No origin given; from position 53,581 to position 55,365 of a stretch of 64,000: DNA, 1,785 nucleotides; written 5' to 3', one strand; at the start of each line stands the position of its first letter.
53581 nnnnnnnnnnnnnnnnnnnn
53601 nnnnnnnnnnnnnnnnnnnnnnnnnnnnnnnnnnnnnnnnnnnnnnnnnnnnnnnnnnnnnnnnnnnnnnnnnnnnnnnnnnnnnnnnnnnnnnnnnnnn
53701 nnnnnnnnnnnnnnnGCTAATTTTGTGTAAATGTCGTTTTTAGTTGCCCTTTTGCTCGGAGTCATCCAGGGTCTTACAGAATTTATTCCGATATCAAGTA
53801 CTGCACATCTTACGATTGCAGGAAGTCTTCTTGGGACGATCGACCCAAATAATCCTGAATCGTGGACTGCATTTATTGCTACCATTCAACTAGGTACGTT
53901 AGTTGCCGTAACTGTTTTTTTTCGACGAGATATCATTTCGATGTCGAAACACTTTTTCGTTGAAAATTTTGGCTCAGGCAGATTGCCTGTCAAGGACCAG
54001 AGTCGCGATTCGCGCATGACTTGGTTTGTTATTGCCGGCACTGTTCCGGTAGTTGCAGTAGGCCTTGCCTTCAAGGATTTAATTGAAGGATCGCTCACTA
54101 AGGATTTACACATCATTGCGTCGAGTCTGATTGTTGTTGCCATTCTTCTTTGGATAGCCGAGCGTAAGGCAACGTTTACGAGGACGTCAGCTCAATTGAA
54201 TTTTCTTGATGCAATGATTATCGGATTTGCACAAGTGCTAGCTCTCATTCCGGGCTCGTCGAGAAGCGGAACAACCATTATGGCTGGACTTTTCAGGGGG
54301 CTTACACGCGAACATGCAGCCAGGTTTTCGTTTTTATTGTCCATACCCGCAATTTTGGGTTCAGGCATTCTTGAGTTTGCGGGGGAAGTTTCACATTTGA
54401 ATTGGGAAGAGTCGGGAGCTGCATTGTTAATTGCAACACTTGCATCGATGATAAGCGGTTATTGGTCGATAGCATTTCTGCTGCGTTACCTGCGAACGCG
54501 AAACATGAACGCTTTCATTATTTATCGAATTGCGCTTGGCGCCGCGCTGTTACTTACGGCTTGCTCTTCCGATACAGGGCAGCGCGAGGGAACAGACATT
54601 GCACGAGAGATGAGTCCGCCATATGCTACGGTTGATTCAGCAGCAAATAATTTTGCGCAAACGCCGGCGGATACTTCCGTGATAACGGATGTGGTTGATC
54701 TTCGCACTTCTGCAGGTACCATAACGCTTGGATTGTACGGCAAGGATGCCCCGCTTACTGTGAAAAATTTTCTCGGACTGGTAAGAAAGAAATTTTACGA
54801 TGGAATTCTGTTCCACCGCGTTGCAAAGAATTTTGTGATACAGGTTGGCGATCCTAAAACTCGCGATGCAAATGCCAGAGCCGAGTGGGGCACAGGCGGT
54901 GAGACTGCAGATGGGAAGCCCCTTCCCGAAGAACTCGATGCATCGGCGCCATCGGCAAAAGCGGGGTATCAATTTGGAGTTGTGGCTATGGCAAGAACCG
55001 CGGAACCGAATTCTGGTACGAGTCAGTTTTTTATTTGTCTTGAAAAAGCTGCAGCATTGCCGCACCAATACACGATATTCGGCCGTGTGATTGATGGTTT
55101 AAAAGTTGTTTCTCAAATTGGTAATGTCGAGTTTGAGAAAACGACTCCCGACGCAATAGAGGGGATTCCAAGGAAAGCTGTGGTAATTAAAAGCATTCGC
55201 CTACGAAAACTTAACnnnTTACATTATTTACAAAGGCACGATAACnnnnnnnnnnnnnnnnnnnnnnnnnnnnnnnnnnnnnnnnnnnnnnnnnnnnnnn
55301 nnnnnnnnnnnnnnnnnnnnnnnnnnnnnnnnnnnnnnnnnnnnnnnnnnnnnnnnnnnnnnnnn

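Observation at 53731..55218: In-frame UppP(BacA)-cyclophilin fusion with an embedded lipobox, followed by a second cyclophilin gene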

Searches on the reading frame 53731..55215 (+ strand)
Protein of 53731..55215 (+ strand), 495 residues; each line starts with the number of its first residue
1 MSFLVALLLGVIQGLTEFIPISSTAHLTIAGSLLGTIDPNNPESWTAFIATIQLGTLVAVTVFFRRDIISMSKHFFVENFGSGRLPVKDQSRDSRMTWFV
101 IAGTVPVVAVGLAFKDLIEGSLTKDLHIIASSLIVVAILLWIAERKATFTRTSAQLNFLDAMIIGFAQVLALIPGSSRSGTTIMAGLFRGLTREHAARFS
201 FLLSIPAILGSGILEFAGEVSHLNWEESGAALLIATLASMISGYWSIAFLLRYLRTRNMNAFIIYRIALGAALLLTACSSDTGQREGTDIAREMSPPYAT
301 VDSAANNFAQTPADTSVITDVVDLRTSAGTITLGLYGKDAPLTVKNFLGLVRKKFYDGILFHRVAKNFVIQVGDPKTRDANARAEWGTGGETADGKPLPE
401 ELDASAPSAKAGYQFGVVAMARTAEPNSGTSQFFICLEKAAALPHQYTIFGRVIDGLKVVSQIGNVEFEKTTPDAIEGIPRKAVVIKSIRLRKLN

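Call 3: search_protein_families(library=pfam, proteins=[window:53731-55215:+], max_evalue=0.01)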
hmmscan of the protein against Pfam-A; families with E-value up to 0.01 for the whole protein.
window:53731-55215:+ (495 aa): 2 families
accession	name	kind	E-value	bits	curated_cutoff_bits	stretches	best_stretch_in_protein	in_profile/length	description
PF02673.24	BacA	-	9.3e-79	265.2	33.4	1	6-271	1-256/257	Bacitracin resistance protein BacA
PF00160.26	Pro_isomerase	-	6.5e-42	143.9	21.7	1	322-488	2-156/159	Cyclophilin type peptidyl-prolyl cis-trans isomerase/CLD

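Call 4: search_protein_families(library=ncbifam, proteins=[window:53731-55215:+], max_evalue=0.01)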
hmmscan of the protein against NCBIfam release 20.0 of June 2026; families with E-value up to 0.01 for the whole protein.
window:53731-55215:+ (495 aa): 14 families
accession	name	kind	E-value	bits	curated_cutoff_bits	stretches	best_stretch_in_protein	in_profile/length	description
NF001392.0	PRK00281.2-1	equivalog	2e-80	270.2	308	1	1-275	5-270/280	undecaprenyl-diphosphate phosphatase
NF001394.0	PRK00281.2-5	equivalog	4.9e-73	246.1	311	1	3-277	8-275/281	undecaprenyl-diphosphate phosphatase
NF001393.0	PRK00281.2-4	equivalog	1.5e-69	234.4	284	1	1-276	1-263/266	undecaprenyl-diphosphate phosphatase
TIGR00753.1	undec_PP_bacA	equivalog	2.3e-63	214.3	217.5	1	6-270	1-255/255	undecaprenyl-diphosphatase UppP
NF001390.0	PRK00281.1-4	equivalog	2.9e-57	194.2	260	1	2-278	5-267/272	undecaprenyl-diphosphate phosphatase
NF001389.0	PRK00281.1-2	equivalog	5e-56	190.1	262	1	3-279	6-266/272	undecaprenyl-diphosphate phosphatase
NF001397.0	PRK00281.3-4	equivalog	2e-47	162.2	363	1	1-274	1-275/281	undecaprenyl-diphosphate phosphatase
NF001391.0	PRK00281.1-5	equivalog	2.2e-46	158.5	293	1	2-277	5-273/279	undecaprenyl-diphosphate phosphatase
NF001395.0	PRK00281.3-1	equivalog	1.3e-42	146.3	394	2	150-274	177-300/306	undecaprenyl-diphosphate phosphatase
NF001388.0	PRK00281.1-1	equivalog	1.7e-41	142.6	362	1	2-274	6-269/273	undecaprenyl-diphosphate phosphatase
NF001398.0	PRK00281.3-5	equivalog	1.8e-26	93.6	354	1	2-275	3-268/278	undecaprenyl-diphosphate phosphatase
NF008151.0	PRK10903.1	equivalog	2.4e-25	89.1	308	1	319-491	28-188/190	peptidylprolyl isomerase A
NF001396.0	PRK00281.3-3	equivalog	1.2e-21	77.7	382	1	3-271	4-258/264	undecaprenyl-diphosphate phosphatase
NF008057.0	PRK10791.1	equivalog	2.9e-18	66.2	297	1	322-490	2-161/164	peptidylprolyl isomerase B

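Call 5: find_homologous_proteins(query=window:53731-55215:+, max_evalue=1e-20)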
Query window:53731-55215:+ (495 aa): 7946 proteins with E <= 1e-20 among 8000 candidates; the best 120 are listed.
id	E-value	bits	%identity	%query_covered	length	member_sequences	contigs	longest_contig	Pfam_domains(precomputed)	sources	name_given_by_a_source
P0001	0.0e+0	1079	100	100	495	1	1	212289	PF02673.25,PF00160.27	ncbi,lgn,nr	ncbi:MAG: peptidylprolyl isomerase [Ignavibacteria bacterium]|nr:peptidylprolyl isomerase [Ignavibac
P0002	1.1e-284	963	88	100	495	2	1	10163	PF02673.25,PF00160.27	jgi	jgi:undecaprenyl-diphosphatase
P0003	1.6e-274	929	86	100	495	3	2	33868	PF02673.25,PF00160.27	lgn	-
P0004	7.7e-208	709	65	99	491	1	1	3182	PF02673.25,PF00160.27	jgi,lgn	-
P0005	1.6e-199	682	63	99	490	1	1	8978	PF02673.25,PF00160.27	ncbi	-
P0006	1.1e-197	676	62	100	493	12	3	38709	PF02673.25,PF00160.27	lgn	-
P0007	1.3e-194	666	62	99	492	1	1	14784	PF02673.25,PF00160.27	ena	-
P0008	3.0e-194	665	62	99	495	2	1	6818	PF02673.25,PF00160.27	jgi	-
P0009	7.9e-194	663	61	99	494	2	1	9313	PF02673.25,PF00160.27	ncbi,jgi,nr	ncbi:MAG: undecaprenyl-diphosphatase UppP [Ignavibacteriae bacterium]|nr:MAG: undecaprenyl-diphospha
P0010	9.8e-192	656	61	99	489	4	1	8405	PF02673.25,PF00160.27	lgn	-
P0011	4.1e-191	654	60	99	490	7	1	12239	PF02673.25,PF00160.27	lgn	-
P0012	4.6e-190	651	60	99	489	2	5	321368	PF02673.25,PF00160.27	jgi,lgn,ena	-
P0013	4.8e-189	647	61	97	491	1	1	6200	PF02673.25,PF00160.27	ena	-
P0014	1.4e-188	646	60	99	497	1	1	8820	PF02673.25,PF00160.27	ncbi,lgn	-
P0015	2.5e-188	645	60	99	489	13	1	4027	PF02673.25,PF00160.27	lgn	-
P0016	5.7e-188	644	61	99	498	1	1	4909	PF02673.25,PF00160.27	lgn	-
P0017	1.2e-186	640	60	99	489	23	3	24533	PF02673.25,PF00160.27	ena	-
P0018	9.6e-186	637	60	99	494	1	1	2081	PF02673.25,PF00160.27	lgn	-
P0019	1.4e-185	636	62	99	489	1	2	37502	PF02673.25,PF00160.27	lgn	-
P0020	4.5e-185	634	61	99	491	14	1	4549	PF02673.25,PF00160.27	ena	-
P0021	7.7e-185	634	60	99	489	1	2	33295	PF02673.25,PF00160.27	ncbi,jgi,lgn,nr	ncbi:MAG: undecaprenyl-diphosphatase UppP [Ignavibacteria bacterium]|nr:undecaprenyl-diphosphatase U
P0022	6.9e-184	630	59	99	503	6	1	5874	PF02673.25,PF00160.27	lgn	-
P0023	1.1e-183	630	59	99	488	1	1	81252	PF02673.25,PF00160.27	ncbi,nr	ncbi:MAG: undecaprenyl-diphosphatase UppP [Candidatus Kapabacteria bacterium]|nr:undecaprenyl-diphos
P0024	1.5e-182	626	58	99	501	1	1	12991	PF02673.25,PF00160.27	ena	-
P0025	2.5e-182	625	59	100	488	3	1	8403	PF02673.25,PF00160.27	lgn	-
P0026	1.1e-181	623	59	99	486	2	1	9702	PF02673.25,PF00160.27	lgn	-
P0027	1.8e-181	623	59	99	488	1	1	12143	PF02673.25,PF00160.27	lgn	-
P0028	6.1e-181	621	59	99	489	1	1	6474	PF02673.25,PF00160.27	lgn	-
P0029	2.0e-180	619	56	99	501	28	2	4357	PF02673.25,PF00160.27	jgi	jgi:undecaprenyl-diphosphatase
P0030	7.9e-180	617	59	99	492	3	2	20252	PF02673.25,PF00160.27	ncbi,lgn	-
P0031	1.2e-179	617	57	99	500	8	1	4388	PF02673.25,PF00160.27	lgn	-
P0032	1.3e-179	616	59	100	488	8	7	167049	PF02673.25,PF00160.27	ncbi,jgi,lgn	ncbi:MAG: Undecaprenyl-diphosphatase [Bacteroidota bacterium]|jgi:undecaprenyl-diphosphatase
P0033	1.3e-179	616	57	99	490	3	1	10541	PF02673.25,PF00160.27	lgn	-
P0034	2.4e-179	615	59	100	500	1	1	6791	PF02673.25,PF00160.27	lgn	-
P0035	4.9e-179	614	57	100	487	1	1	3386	PF02673.25,PF00160.27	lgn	-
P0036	5.7e-179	614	59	100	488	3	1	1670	PF02673.25,PF00160.27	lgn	-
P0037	1.1e-178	613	59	99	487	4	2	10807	PF02673.25,PF00160.27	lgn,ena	-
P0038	1.2e-178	613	59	99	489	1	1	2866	PF02673.25,PF00160.27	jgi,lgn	jgi:undecaprenyl-diphosphatase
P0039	1.1e-177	610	57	99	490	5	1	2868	PF02673.25,PF00160.27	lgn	-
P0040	1.2e-177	610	58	99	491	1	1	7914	PF02673.25,PF00160.27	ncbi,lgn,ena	-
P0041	2.0e-177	609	57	99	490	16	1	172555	PF02673.25,PF00160.27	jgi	jgi:undecaprenyl-diphosphatase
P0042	2.2e-177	609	56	99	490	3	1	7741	PF02673.25,PF00160.27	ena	-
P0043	3.0e-177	609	57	100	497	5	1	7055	PF02673.25,PF00160.27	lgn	-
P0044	6.8e-177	607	56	99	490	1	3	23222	PF02673.25,PF00160.27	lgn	-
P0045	1.8e-175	603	58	99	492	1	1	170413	PF02673.25,PF00160.27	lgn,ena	-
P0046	1.6e-174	600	57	99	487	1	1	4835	PF02673.25,PF00160.27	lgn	-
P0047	5.8e-174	598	59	99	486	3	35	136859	PF02673.25,PF00160.27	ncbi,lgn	-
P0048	3.0e-173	595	57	100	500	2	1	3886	PF02673.25,PF00160.27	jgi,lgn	-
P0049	4.1e-173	595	58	100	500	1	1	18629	PF02673.25,PF00160.27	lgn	-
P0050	1.2e-172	593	56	100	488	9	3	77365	PF02673.25,PF00160.27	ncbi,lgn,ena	-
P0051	1.6e-172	593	57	99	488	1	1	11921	PF02673.25,PF00160.27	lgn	-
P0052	1.9e-172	593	57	99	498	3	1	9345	PF02673.25,PF00160.27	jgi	jgi:undecaprenyl-diphosphatase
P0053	2.4e-172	592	57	97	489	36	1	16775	PF02673.25,PF00160.27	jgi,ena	jgi:undecaprenyl-diphosphatase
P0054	5.2e-172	591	57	100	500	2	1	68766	PF02673.25,PF00160.27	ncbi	-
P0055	2.2e-171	589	57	99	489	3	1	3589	PF02673.25,PF00160.27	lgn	-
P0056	3.7e-171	589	55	99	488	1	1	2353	PF02673.25,PF00160.27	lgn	-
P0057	4.4e-171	588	56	100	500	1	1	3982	PF02673.25,PF00160.27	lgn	-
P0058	5.1e-171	588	57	100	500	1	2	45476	PF02673.25,PF00160.27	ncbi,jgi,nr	ncbi:MAG: undecaprenyl-diphosphatase UppP [bacterium]|nr:undecaprenyl-diphosphatase UppP [bacterium]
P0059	9.1e-171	587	57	99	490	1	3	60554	PF02673.25,PF00160.27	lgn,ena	-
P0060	5.6e-170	585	57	99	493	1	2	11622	PF02673.25,PF00160.27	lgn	-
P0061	7.7e-170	584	56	100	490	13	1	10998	PF02673.25,PF00160.27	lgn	-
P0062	8.5e-170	584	56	99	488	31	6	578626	PF02673.25,PF00160.27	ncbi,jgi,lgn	jgi:undecaprenyl-diphosphatase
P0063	2.0e-169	583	57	99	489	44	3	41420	PF02673.25,PF00160.27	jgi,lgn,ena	jgi:undecaprenyl-diphosphatase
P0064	2.3e-168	579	55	98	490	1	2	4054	PF02673.25,PF00160.27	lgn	-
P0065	2.6e-167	576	56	99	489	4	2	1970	PF02673.25,PF00160.27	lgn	-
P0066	3.4e-167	575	55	99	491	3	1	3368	PF02673.25,PF00160.27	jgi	jgi:undecaprenyl-diphosphatase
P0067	4.1e-167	575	56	100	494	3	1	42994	PF02673.25,PF00160.27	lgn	-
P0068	5.9e-167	575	56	99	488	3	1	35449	PF02673.25,PF00160.27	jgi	-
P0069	5.0e-166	572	57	99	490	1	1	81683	PF02673.25,PF00160.27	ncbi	-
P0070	6.6e-166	571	55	99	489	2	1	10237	PF02673.25,PF00160.27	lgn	-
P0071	9.0e-166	571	56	99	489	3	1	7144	PF02673.25,PF00160.27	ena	-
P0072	1.1e-165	571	54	100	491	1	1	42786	PF02673.25,PF00160.27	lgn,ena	-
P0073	6.1e-164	565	53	100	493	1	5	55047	PF02673.25,PF00160.27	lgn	-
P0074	5.1e-161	555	54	100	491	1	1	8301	PF02673.25,PF00160.27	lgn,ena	-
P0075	2.2e-158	546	54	99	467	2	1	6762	PF02673.25,PF00160.27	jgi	jgi:undecaprenyl-diphosphatase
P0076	4.5e-155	535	64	79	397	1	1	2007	PF02673.25,PF00160.27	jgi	jgi:undecaprenyl-diphosphatase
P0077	2.0e-150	520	61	80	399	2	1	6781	PF02673.25,PF00160.27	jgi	jgi:cyclophilin family peptidyl-prolyl cis-trans isomerase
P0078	1.2e-149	518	55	90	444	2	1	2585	PF02673.25,PF00160.27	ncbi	-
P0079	6.2e-126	439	59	72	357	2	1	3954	PF02673.25,PF00160.27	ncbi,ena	-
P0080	7.6e-113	396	65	57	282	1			PF02673.25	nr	nr:undecaprenyl-diphosphatase UppP [Candidatus Kapabacteria bacterium]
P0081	6.5e-107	377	63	55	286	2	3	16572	PF02673.25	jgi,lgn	jgi:undecaprenyl-diphosphatase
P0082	3.8e-105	371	63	54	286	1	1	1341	PF02673.25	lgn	-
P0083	7.3e-105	370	63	54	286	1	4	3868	PF02673.25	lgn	-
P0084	1.3e-104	369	64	55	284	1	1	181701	PF02673.25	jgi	-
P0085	1.3e-104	369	63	54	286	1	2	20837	PF02673.25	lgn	-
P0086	2.6e-103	365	64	54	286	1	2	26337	PF02673.25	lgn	-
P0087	5.3e-103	364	63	55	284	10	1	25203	PF02673.25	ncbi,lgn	ncbi:undecaprenyl-diphosphate phosphatase [soil metagenome]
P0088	3.2e-102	361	62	57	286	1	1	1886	PF02673.25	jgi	jgi:undecaprenyl-diphosphatase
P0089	6.8e-102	360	62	55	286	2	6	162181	PF02673.25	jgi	jgi:undecaprenyl-diphosphatase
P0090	7.9e-102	360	63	55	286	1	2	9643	PF02673.25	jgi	jgi:undecaprenyl-diphosphatase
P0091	2.9e-101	358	62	55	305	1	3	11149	PF02673.25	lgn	-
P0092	4.5e-101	357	60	55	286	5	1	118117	PF02673.25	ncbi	-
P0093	1.4e-100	356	61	55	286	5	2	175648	PF02673.25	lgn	-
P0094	1.5e-98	349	62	54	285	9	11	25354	PF02673.25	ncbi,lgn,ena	-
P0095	3.6e-98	348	62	55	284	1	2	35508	PF02673.25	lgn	-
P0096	5.9e-98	347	62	54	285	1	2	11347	PF02673.25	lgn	-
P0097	8.5e-98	347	60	56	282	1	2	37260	PF02673.25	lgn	-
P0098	8.7e-98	347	62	54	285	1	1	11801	PF02673.25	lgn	-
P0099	3.6e-97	345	61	54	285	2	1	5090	PF02673.25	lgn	-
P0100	2.0e-96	342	60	55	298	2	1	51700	PF02673.25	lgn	-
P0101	3.5e-95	338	58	55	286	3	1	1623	PF02673.25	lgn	-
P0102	5.8e-95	337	61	53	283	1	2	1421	PF02673.25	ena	-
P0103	5.9e-95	337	61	53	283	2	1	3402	PF02673.25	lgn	-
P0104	7.2e-95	337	60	54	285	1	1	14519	PF02673.25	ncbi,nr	ncbi:MAG: undecaprenyl-diphosphatase UppP [Candidatus Kapabacteria bacterium]|nr:undecaprenyl-diphos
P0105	1.3e-94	336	61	53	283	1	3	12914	PF02673.25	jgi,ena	jgi:undecaprenyl-diphosphatase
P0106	2.6e-94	335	60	53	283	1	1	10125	PF02673.25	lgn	-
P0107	6.3e-94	334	61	54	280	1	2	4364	PF02673.25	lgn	-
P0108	2.0e-93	332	62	54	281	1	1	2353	PF02673.25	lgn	-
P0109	9.2e-93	330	60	54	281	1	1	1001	PF02673.25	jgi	jgi:undecaprenyl-diphosphatase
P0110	1.1e-92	330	54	58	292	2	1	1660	PF02673.25,PF00160.27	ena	-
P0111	2.2e-92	329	62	54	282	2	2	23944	PF02673.25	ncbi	-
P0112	2.5e-92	329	59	56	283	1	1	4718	PF02673.25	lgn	-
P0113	3.8e-92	328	60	55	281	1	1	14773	PF02673.25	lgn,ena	-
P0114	4.1e-92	328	59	53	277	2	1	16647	PF02673.25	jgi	-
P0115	7.7e-92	327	59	56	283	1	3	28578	PF02673.25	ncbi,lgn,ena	-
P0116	8.5e-92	327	59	51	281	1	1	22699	PF02673.25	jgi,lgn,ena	-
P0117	1.4e-91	326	58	56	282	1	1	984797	PF02673.25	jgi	jgi:undecaprenyl-diphosphatase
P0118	1.6e-91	326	57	56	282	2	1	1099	PF02673.25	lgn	-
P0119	2.1e-91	326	59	56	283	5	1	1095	PF02673.25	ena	-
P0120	2.5e-91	325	61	56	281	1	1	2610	PF02673.25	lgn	-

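Call 9: find_encoding_contigs(protein=P0084, flank=4000, max_places=2)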
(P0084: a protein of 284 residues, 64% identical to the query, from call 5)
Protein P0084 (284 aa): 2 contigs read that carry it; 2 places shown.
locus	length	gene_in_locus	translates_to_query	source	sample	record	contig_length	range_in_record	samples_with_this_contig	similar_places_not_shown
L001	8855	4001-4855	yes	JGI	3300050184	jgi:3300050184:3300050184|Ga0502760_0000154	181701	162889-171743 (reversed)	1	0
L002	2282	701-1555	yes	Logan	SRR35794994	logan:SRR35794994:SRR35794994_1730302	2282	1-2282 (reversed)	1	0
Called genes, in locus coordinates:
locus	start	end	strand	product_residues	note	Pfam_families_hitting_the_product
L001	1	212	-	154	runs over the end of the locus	PF00877:NLPC_P60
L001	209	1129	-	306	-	PF03741:TerC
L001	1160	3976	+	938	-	PF02739:5_3_exonuc_N, PF01367:5_3_exonuc, PF01612:DNA_pol_A_exo1, PF22619:DNA_polI_exo1 (faint), PF00476:DNA_pol_A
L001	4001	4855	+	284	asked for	PF02673:BacA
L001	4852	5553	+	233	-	PF00160:Pro_isomerase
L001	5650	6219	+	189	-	PF00160:Pro_isomerase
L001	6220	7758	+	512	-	PF07676:PD40 (weak), PF00691:OmpA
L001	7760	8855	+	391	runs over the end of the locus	PF00202:Aminotran_3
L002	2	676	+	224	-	?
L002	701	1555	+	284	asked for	PF02673:BacA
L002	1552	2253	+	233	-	PF00160:Pro_isomerase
